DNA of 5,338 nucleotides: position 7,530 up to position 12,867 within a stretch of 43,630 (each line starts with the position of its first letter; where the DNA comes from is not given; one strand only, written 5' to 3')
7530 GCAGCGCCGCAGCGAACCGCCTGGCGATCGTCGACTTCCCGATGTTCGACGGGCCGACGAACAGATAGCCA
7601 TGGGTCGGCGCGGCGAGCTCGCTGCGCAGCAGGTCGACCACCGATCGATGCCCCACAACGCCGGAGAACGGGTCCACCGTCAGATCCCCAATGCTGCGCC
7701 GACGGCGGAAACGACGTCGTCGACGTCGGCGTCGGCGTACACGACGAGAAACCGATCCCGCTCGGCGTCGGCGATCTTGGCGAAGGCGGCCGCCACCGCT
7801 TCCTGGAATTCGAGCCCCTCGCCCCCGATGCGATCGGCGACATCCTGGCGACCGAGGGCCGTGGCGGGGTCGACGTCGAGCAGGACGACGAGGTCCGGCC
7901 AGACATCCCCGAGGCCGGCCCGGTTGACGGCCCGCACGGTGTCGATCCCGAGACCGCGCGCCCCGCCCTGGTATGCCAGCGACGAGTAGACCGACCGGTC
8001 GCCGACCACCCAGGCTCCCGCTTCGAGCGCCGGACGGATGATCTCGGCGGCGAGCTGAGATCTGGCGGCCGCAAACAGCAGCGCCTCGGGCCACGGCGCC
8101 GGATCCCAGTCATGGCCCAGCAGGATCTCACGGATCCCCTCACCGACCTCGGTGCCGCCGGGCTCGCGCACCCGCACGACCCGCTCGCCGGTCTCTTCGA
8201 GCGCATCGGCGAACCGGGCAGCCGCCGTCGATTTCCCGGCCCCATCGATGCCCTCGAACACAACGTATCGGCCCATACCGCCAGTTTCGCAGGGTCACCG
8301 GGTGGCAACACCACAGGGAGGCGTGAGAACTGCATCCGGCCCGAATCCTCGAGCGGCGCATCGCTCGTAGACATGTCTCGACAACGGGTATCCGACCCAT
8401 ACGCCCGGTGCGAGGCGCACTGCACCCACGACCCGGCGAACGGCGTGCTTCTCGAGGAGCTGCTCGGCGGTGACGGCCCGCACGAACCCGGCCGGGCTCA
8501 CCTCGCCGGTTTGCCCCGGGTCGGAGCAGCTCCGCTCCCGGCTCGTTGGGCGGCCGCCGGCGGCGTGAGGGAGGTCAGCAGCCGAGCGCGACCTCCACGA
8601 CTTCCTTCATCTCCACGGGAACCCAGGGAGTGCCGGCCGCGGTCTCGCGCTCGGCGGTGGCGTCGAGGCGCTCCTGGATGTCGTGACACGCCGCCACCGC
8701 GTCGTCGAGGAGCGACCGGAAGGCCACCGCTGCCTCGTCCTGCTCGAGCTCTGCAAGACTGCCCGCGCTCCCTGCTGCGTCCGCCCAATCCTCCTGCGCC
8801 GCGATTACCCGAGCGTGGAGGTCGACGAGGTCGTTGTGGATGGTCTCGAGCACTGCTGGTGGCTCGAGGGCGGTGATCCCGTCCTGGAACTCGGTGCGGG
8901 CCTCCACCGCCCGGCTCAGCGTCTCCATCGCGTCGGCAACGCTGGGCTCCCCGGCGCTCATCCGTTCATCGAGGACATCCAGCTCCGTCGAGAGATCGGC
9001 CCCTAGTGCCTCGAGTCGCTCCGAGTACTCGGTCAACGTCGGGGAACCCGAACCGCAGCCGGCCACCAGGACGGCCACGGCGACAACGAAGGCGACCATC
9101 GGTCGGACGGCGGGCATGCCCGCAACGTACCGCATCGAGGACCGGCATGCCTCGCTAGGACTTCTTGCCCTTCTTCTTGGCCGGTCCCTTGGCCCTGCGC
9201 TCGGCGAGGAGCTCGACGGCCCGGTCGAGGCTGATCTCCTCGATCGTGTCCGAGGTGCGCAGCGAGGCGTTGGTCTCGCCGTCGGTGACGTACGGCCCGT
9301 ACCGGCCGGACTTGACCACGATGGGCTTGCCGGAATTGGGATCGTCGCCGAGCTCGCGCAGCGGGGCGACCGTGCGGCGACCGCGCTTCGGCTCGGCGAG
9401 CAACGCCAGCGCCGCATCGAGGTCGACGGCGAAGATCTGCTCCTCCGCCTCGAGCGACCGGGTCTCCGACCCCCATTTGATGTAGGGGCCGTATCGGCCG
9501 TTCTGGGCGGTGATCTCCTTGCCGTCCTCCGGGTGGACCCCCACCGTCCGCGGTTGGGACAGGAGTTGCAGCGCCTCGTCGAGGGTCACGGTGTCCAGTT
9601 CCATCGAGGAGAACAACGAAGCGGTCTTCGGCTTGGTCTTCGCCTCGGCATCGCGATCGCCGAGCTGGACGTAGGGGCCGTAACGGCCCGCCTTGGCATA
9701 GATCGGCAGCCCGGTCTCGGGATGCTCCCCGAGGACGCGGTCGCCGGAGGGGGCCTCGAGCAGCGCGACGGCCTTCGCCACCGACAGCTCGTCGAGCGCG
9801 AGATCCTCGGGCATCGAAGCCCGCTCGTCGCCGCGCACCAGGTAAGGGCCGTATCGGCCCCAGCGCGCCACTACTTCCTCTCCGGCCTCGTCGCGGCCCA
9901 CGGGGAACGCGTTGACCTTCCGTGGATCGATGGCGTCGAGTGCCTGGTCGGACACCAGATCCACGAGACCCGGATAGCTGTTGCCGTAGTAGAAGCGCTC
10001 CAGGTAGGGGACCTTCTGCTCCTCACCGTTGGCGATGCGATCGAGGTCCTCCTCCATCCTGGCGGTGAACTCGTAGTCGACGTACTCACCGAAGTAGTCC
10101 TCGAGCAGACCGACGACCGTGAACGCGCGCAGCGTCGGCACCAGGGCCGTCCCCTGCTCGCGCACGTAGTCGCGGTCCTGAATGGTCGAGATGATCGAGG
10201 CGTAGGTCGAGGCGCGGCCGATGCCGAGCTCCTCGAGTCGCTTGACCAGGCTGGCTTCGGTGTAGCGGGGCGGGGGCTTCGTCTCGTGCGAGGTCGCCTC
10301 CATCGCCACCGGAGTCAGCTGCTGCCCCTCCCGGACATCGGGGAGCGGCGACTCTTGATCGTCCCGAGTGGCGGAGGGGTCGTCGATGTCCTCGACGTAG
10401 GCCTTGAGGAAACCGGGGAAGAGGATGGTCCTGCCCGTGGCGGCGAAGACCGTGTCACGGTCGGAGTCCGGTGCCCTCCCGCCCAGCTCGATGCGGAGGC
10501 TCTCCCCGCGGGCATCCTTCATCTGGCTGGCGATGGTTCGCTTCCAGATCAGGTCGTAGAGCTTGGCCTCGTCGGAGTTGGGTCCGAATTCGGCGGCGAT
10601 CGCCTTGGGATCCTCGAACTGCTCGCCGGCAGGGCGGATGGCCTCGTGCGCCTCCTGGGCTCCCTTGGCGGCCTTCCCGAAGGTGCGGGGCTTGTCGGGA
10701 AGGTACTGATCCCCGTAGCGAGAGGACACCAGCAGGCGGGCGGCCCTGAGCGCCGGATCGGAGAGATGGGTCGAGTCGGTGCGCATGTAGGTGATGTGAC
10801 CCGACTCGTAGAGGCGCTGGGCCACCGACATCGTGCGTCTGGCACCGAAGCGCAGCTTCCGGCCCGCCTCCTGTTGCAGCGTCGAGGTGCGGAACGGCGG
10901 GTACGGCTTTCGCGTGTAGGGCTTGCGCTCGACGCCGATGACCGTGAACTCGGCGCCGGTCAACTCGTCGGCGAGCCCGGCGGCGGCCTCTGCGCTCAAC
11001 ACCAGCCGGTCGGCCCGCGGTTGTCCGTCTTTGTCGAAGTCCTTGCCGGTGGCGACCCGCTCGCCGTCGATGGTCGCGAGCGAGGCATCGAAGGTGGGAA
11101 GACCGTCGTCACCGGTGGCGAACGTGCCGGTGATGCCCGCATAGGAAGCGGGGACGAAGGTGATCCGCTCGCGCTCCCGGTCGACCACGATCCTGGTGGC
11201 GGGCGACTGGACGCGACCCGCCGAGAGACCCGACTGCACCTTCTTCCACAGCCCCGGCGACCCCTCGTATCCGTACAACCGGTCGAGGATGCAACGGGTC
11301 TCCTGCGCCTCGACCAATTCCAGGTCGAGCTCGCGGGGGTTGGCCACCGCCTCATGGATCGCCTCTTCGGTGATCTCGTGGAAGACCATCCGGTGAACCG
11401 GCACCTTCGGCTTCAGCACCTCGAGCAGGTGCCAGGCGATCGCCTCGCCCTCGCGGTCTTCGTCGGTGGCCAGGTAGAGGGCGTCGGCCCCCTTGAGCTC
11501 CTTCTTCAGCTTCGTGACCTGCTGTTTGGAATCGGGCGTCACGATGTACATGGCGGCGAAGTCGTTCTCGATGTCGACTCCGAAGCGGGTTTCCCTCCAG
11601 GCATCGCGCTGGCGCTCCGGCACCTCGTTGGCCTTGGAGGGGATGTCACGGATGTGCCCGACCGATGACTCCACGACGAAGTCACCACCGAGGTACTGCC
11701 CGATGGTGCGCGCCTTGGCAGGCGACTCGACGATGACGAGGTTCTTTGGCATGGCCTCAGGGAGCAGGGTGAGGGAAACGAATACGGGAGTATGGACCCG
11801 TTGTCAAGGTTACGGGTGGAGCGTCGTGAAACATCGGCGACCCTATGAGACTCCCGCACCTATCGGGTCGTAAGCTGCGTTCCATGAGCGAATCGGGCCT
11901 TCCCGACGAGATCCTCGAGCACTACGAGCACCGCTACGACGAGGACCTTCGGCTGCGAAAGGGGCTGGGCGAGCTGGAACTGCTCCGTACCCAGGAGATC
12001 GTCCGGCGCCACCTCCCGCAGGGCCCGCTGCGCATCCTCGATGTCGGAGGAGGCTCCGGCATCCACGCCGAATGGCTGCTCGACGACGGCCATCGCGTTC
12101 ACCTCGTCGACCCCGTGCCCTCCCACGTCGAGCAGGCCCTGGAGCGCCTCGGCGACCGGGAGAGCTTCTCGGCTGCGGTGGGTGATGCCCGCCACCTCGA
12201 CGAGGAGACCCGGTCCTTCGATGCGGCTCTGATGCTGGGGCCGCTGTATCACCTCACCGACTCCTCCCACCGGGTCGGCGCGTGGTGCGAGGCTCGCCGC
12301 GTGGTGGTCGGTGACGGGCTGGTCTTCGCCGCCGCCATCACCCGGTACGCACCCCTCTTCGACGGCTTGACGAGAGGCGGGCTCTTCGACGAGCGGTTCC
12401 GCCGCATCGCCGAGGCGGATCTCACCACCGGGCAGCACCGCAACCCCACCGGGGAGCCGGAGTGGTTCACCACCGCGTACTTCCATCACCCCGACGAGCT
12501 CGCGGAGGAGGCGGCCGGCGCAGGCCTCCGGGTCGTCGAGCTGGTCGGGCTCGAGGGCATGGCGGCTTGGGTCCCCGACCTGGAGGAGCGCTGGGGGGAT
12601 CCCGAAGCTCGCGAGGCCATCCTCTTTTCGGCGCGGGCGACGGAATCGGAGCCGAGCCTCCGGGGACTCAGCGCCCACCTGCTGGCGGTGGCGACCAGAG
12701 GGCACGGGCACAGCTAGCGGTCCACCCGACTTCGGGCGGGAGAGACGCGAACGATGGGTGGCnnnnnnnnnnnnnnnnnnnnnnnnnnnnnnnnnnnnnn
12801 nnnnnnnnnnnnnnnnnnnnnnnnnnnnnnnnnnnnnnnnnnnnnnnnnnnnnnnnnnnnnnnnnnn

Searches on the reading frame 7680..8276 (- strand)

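Call 88: search_protein_families(library=pfam, proteins=[window:7680-8276:-], max_evalue=0.001)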
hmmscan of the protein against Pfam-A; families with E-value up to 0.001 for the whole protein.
window:7680-8276:- (198 aa): 4 families
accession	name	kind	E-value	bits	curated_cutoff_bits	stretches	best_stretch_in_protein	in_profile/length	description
PF02223.23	Thymidylate_kin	-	3.9e-44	151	27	1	7-191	1-184/185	Thymidylate kinase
PF13521.12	AAA_28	-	2.6e-06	28.2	27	1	5-165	2-142/164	AAA domain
PF03976.20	PPK2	-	0.00078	19.5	22.3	0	5-44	34-73/229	Polyphosphate kinase 2 (PPK2)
PF13401.12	AAA_22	-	0.0009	20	27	0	5-53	8-56/130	AAA domain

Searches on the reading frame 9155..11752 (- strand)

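Call 82: search_protein_families(library=pfam, proteins=[window:9155-11752:-], max_evalue=0.01)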
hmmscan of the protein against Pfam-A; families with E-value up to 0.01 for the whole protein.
window:9155-11752:- (865 aa): 3 families
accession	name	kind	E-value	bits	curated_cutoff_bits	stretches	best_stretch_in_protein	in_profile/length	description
PF01131.25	Topoisom_bac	-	1.4e-112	377.1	35.1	1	143-584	3-410/411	DNA topoisomerase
PF13368.11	Toprim_C_rpt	-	1.5e-74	246.2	22.3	4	804-859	1-56/57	Topoisomerase C-terminal repeat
PF01751.28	Toprim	-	7.6e-21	74.5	23.1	1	5-127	2-96/96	Toprim domain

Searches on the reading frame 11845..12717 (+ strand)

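Call 88: search_protein_families(library=pfam, proteins=[window:11845-12717:+], max_evalue=0.001)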
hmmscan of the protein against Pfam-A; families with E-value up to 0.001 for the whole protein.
window:11845-12717:+ (290 aa): 4 families
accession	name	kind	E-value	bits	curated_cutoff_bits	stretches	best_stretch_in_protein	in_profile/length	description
PF13649.12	Methyltransf_25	-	6.3e-13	49.7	27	1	64-158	1-97/97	Methyltransferase domain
PF08241.18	Methyltransf_11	-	3.5e-12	47.2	21.2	1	65-161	1-94/95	Methyltransferase domain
PF08242.18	Methyltransf_12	-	2e-08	35.3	30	1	65-153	1-91/98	Methyltransferase domain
PF13489.12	Methyltransf_23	-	3.4e-07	30.6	27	1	55-232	15-163/164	Methyltransferase domain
